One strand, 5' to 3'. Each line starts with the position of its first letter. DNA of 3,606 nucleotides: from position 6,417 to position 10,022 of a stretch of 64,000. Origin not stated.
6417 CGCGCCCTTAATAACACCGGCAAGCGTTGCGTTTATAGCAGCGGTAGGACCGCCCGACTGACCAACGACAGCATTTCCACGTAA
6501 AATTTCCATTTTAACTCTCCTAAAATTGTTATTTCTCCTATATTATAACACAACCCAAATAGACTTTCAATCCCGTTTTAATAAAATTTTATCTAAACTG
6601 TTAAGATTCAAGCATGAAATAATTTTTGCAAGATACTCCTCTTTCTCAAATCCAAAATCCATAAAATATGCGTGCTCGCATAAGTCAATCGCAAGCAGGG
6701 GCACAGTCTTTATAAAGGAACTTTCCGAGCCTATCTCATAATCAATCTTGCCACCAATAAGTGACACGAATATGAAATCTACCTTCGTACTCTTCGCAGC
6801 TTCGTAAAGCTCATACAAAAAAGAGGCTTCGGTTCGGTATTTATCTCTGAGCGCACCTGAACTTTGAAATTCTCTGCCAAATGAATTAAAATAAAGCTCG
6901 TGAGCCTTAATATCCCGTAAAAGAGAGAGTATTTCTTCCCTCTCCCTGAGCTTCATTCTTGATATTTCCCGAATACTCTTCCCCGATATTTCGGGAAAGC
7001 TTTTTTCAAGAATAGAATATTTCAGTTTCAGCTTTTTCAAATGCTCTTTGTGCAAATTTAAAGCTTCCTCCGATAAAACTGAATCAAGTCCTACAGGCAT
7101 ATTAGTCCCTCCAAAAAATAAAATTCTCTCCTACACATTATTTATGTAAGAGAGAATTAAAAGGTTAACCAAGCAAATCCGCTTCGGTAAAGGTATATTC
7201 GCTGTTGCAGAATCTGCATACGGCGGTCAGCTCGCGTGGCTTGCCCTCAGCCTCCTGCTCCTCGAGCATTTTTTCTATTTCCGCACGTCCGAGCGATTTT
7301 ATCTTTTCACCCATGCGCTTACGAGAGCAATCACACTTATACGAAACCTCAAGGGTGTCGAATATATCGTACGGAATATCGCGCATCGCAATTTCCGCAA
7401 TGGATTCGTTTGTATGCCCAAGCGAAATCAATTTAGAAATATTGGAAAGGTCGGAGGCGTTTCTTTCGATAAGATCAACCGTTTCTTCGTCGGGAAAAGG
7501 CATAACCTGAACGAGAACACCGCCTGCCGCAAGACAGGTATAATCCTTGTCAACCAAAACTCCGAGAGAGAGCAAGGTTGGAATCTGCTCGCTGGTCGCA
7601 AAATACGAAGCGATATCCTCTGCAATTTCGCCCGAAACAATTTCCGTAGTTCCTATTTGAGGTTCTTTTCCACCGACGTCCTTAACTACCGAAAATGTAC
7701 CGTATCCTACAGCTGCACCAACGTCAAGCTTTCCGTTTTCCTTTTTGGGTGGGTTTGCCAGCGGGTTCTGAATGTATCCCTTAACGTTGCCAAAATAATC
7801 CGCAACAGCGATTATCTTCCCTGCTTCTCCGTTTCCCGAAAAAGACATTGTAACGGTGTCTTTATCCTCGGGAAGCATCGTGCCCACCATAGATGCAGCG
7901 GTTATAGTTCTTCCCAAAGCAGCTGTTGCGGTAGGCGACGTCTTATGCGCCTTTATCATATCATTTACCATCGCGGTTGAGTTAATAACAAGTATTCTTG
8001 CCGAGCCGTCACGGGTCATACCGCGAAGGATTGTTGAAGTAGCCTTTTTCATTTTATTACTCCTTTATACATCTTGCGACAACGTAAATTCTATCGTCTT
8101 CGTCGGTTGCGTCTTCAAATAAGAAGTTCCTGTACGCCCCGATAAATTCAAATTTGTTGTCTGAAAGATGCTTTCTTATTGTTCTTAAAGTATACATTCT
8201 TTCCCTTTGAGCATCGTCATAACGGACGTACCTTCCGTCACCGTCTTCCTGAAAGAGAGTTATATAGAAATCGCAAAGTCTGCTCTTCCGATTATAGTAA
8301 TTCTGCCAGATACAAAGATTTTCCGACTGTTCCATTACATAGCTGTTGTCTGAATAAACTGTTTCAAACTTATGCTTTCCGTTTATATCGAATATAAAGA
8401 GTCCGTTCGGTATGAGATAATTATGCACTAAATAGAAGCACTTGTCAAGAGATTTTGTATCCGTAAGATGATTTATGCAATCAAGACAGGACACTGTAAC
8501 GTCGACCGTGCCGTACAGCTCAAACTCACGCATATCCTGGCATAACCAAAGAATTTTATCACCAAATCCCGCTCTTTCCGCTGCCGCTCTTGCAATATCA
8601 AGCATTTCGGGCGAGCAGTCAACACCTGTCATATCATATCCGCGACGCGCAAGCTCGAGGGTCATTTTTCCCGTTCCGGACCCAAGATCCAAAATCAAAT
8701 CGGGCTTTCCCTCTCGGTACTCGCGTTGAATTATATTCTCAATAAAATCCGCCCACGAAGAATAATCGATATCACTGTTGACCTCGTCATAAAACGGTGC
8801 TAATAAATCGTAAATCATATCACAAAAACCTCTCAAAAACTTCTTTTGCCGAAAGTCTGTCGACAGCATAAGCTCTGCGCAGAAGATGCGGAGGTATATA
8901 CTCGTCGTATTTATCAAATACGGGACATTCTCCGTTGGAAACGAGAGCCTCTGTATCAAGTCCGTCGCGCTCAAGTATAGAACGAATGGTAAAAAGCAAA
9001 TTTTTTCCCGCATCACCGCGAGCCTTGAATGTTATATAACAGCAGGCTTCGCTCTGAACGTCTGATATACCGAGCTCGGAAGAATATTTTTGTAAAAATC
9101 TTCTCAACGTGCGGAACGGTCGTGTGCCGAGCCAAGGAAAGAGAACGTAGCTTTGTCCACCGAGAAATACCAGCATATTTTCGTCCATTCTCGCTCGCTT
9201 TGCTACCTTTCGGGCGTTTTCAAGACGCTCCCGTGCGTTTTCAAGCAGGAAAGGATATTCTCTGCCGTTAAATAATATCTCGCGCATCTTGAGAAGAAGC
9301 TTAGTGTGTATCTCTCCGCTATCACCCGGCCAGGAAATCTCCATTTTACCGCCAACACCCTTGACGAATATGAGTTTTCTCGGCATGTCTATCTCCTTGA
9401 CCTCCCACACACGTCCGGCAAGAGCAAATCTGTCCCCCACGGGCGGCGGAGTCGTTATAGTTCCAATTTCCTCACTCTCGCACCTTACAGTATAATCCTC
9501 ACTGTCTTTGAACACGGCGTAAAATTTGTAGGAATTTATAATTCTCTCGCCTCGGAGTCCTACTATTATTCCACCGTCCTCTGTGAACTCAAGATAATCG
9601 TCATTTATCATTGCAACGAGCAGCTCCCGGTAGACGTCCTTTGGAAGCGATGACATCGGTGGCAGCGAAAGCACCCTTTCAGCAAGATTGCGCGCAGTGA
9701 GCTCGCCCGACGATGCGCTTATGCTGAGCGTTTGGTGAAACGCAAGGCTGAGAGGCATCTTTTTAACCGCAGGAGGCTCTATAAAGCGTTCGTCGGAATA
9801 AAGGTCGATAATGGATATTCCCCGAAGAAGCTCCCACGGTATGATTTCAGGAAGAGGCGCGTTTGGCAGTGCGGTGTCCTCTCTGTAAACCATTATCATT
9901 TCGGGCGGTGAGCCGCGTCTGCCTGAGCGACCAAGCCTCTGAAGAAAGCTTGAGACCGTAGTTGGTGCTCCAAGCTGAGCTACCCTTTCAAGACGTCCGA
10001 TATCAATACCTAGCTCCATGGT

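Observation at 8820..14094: Shango-like three-gene cassette: a TerB-N/TerB-C protein, a DUF2791/BrxD-type ATPase and an Lhr-like SF2 helicase, translationally coupled with their own consensus promoter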

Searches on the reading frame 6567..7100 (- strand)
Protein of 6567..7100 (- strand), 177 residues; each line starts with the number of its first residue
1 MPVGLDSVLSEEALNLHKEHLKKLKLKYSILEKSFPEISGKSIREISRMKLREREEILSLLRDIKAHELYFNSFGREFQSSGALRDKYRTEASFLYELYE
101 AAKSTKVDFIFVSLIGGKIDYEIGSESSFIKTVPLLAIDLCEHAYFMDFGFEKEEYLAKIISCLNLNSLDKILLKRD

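Call 27: search_protein_families(library=pfam, proteins=[window:6567-7100:-], max_evalue=0.001)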
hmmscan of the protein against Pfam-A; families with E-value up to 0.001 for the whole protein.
window:6567-7100:- (177 aa): 1 family
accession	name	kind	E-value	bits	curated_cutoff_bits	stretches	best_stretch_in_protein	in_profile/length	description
PF02777.23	Sod_Fe_C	-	6.5e-08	33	20.9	1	130-169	59-99/102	Iron/manganese superoxide dismutases, C-terminal domain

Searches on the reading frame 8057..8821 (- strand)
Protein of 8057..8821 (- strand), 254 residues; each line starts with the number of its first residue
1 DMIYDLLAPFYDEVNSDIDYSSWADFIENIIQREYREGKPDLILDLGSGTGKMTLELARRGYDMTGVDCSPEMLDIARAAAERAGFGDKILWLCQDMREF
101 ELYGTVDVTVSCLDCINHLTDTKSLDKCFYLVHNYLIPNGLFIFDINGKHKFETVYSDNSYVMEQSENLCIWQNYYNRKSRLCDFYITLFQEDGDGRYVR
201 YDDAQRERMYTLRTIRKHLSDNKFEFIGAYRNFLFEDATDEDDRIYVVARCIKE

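Call 27: search_protein_families(library=pfam, proteins=[window:8057-8821:-], max_evalue=0.001)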
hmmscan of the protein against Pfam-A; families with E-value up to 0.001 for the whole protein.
window:8057-8821:- (254 aa): 10 families
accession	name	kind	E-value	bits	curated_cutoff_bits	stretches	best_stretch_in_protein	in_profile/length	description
PF13649.12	Methyltransf_25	-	6e-18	65.8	27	1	43-140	1-97/97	Methyltransferase domain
PF08241.18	Methyltransf_11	-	4e-14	53.5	21.2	1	44-144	1-95/95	Methyltransferase domain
PF13847.12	Methyltransf_31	-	7.7e-12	45.6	27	1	43-176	7-137/145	Methyltransferase domain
PF08242.18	Methyltransf_12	-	3.1e-09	37.9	30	1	44-142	1-98/98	Methyltransferase domain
PF13489.12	Methyltransf_23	-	1.1e-08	35.4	27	1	37-170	20-143/164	Methyltransferase domain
PF01209.24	Ubie_methyltran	-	2.4e-07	30.8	20.1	1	3-110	12-122/233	ubiE/COQ5 methyltransferase family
PF05401.17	NodS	-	6.5e-05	23.3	24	1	30-145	34-145/201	Nodulation protein S (NodS)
PF01170.24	UPF0020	-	0.00018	21.7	22.3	1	57-111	72-127/197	RMKL-like, methyltransferase domain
PF13679.12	Methyltransf_32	-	0.00036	21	27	1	23-96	9-88/143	Methyltransferase domain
PF05891.18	Methyltransf_PK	-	0.00073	19.6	27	0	15-152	30-168/218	AdoMet dependent proline di-methyltransferase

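Call 71: search_protein_families(library=padloc, proteins=[window:8057-8818:-], max_evalue=0.00001)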
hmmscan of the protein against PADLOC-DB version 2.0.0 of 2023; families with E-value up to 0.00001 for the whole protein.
window:8057-8818:- (253 aa): 1 family
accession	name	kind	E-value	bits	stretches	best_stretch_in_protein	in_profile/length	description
PDLC04134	mad2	-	8.4e-17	59.1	1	35-156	288-407/492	mads_2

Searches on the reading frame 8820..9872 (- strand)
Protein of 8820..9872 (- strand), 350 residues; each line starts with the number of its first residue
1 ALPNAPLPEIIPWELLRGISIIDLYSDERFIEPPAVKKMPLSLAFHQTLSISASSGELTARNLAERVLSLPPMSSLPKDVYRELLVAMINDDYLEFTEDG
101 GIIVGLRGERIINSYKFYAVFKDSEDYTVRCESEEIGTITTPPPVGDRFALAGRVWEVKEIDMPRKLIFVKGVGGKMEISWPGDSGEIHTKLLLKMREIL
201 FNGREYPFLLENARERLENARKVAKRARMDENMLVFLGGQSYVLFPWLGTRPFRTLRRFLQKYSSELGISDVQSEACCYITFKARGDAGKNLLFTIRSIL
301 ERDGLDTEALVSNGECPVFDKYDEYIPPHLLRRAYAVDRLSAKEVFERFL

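Call 55: search_protein_representatives(protein=window:8820-9872:-)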
Query: 350 residues. Proteins with E-value up to 0.001 (for the whole library): 1362; up to 1e-10: 878; up to 1e-30: 192. The best 150 are listed.
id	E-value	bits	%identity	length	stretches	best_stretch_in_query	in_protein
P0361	5.7e-144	495.9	61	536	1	2-348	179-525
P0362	4.6e-126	437.0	56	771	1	2-348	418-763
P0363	4.8e-121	420.5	56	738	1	2-349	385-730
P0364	6.2e-92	324.8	45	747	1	6-347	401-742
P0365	1.4e-87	310.4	54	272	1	88-348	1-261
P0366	4.2e-86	305.6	46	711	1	5-345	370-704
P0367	3.1e-83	296.2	43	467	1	5-348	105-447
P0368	2.6e-79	283.3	42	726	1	2-345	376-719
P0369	4.1e-79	282.6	42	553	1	5-345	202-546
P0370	2.8e-78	279.9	41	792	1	5-340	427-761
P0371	4.4e-78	279.3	44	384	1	4-348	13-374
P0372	1.1e-77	277.9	42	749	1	3-347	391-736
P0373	1.5e-77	277.5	41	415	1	4-345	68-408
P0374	3.2e-73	263.3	38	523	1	2-347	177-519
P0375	9.9e-70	251.8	41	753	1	5-341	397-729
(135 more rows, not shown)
